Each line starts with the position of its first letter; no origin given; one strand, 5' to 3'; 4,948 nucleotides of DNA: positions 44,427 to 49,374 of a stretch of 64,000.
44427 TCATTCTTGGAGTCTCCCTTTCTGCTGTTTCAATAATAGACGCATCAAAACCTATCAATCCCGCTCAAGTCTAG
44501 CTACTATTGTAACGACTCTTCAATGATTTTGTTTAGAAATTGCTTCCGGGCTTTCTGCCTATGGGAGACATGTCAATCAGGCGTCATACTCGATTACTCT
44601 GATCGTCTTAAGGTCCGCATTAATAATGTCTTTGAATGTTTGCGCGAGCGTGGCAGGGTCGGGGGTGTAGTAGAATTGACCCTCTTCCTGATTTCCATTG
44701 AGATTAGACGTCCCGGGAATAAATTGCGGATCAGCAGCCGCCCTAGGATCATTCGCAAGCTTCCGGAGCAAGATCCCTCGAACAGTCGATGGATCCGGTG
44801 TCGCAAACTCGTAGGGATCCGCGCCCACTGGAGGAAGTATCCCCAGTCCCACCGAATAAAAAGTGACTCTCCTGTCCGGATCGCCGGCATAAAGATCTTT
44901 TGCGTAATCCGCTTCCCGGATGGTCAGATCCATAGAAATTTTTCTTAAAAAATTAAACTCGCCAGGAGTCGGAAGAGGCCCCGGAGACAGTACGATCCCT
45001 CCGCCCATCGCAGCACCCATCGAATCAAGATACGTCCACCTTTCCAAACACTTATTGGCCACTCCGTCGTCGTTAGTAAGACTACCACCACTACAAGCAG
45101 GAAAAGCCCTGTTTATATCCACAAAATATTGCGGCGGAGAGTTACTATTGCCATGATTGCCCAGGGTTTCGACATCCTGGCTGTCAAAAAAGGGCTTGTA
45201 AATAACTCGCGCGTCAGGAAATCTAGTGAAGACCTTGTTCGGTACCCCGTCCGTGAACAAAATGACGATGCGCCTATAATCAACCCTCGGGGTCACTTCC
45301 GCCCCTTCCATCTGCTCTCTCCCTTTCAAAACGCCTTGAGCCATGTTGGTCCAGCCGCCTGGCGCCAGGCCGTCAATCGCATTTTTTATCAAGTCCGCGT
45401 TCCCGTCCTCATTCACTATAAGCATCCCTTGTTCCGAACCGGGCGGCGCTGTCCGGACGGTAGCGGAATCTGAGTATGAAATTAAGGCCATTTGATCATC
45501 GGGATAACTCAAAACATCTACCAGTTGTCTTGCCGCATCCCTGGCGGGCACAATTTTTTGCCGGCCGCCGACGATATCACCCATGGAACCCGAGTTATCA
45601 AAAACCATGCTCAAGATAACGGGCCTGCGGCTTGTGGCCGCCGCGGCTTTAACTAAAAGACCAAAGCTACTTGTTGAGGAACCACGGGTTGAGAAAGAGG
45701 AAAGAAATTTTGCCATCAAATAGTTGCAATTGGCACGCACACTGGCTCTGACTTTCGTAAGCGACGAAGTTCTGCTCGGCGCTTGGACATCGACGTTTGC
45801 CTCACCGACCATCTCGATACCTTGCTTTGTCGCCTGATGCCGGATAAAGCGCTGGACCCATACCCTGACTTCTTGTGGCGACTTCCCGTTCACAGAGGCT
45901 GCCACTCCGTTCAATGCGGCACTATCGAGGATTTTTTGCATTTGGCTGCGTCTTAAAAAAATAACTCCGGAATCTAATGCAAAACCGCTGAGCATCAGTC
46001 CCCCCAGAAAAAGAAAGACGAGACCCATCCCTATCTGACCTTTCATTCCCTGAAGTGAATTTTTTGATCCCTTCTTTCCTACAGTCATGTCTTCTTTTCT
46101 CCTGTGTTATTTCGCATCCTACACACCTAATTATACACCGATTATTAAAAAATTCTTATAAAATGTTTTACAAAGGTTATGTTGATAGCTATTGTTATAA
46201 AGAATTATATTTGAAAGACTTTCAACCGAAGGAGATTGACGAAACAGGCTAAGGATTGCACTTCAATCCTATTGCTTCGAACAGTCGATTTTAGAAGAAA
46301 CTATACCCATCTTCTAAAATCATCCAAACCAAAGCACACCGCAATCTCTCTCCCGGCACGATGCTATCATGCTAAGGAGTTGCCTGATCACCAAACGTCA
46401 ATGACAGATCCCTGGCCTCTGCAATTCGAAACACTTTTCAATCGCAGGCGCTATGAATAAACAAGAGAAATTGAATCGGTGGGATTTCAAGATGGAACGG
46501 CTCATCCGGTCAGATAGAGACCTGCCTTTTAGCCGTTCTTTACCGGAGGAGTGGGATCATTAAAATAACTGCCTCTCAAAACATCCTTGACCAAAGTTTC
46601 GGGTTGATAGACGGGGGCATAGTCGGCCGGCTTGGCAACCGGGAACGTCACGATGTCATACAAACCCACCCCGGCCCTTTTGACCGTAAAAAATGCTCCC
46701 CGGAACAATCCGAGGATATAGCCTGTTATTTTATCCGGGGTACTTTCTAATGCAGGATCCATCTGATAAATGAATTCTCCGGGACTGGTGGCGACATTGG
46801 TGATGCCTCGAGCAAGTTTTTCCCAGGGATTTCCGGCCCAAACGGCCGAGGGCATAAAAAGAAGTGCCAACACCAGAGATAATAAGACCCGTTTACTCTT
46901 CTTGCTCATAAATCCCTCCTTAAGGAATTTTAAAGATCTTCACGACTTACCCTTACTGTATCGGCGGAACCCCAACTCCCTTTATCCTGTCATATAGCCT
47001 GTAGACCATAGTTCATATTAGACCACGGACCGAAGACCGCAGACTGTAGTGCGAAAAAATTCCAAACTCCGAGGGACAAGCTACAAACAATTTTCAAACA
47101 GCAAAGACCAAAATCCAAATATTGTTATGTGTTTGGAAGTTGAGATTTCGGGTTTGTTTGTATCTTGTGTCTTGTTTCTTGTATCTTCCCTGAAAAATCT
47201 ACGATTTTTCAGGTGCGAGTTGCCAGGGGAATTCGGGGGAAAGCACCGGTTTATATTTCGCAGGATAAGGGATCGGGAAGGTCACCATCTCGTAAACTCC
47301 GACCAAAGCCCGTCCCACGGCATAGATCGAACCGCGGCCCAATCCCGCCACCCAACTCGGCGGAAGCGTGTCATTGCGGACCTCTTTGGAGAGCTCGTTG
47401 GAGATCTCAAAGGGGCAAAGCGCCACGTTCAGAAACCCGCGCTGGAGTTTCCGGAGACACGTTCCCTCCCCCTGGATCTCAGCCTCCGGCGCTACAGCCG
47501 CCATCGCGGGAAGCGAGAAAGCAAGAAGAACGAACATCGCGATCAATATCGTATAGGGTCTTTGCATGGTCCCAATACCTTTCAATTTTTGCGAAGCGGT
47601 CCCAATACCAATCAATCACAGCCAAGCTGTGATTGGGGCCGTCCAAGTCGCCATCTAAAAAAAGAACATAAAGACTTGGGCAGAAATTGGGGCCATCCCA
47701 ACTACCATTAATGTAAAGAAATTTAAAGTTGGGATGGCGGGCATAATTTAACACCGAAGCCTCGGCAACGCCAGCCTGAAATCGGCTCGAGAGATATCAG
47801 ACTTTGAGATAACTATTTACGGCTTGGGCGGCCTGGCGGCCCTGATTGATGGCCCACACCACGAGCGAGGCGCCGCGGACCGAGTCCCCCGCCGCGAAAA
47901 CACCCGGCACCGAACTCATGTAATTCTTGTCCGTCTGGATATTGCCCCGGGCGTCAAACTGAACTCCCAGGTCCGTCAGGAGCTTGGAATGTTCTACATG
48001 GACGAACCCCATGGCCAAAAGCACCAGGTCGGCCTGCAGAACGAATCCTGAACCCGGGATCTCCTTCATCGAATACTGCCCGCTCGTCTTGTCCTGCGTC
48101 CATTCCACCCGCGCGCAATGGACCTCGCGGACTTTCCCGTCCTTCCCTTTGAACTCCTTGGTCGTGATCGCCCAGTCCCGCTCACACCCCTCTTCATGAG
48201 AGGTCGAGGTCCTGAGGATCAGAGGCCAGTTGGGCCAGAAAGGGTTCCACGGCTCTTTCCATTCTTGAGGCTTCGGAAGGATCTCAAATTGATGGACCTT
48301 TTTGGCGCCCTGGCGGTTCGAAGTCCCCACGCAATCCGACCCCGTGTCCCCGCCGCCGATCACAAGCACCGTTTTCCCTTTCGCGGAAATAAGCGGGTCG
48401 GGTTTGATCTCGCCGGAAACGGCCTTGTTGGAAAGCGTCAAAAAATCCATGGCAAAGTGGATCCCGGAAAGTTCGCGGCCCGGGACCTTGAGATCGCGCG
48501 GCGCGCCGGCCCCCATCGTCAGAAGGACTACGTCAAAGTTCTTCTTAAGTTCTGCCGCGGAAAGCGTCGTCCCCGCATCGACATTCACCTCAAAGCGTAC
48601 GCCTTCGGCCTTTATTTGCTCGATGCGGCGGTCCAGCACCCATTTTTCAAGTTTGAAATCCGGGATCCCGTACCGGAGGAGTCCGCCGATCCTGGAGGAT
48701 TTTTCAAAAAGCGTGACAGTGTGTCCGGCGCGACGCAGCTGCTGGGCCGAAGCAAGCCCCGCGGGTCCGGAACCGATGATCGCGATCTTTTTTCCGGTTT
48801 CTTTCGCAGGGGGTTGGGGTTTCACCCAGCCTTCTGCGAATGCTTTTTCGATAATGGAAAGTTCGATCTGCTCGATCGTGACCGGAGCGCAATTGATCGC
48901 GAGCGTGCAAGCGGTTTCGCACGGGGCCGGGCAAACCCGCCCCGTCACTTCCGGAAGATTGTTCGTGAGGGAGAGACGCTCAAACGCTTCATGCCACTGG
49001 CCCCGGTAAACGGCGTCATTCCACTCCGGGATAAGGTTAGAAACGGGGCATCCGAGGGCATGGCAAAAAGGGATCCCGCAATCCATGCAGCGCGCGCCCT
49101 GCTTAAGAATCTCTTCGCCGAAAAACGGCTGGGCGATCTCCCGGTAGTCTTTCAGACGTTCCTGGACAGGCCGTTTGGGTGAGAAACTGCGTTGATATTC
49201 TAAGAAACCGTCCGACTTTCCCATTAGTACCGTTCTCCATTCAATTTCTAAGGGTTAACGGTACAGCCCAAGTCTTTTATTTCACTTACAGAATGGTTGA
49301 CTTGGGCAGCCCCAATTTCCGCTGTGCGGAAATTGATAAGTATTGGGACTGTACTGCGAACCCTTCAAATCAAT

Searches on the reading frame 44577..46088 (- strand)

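Call 22: search_protein_families(library=pfam, proteins=[window:44577-46088:-], max_evalue=0.00001)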
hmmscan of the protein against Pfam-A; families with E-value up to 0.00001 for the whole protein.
window:44577-46088:- (503 aa): 2 families
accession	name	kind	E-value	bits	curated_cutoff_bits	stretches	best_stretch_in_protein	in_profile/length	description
PF13519.12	VWA_2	-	5.1e-11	43.6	27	1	161-281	3-106/107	von Willebrand factor type A domain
PF00092.34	VWA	-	2.2e-10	41.5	23.8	1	161-285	4-117/174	von Willebrand factor type A domain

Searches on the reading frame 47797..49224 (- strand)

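Call 22: search_protein_families(library=pfam, proteins=[window:47797-49224:-], max_evalue=0.00001)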
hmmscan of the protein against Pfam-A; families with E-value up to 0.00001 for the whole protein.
window:47797-49224:- (475 aa): 9 families
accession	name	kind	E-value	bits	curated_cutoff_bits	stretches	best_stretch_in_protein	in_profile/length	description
PF07992.20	Pyr_redox_2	-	5.8e-28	98.6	26.1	1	146-462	2-291/291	Pyridine nucleotide-disulphide oxidoreductase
PF14691.11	Fer4_20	-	5.5e-23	81.4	25.8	1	24-132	2-112/113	Dihydroprymidine dehydrogenase domain II, 4Fe-4S cluster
PF13450.12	NAD_binding_8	-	1.8e-10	41.4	21.9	1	149-183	1-35/68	NAD(P)-binding Rossmann-like domain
PF01593.30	Amino_oxidase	-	9.8e-10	38.7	19.8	1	155-184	2-31/443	Flavin containing amine oxidoreductase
PF00070.33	Pyr_redox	-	2.7e-08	34.6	22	0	146-180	1-35/82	Pyridine nucleotide-disulphide oxidoreductase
PF13738.12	Pyr_redox_3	-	4.2e-07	30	30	0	149-179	2-32/305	Pyridine nucleotide-disulphide oxidoreductase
PF12831.13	FAD_oxidored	-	1.2e-06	28.5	27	1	147-187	2-42/416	FAD dependent oxidoreductase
PF01266.30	DAO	-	3.1e-06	27.4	27.9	1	146-180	1-35/353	FAD dependent oxidoreductase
PF03486.20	HI0933_like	-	4e-06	26.9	50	0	146-180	2-36/244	HI0933-like protein Rossmann domain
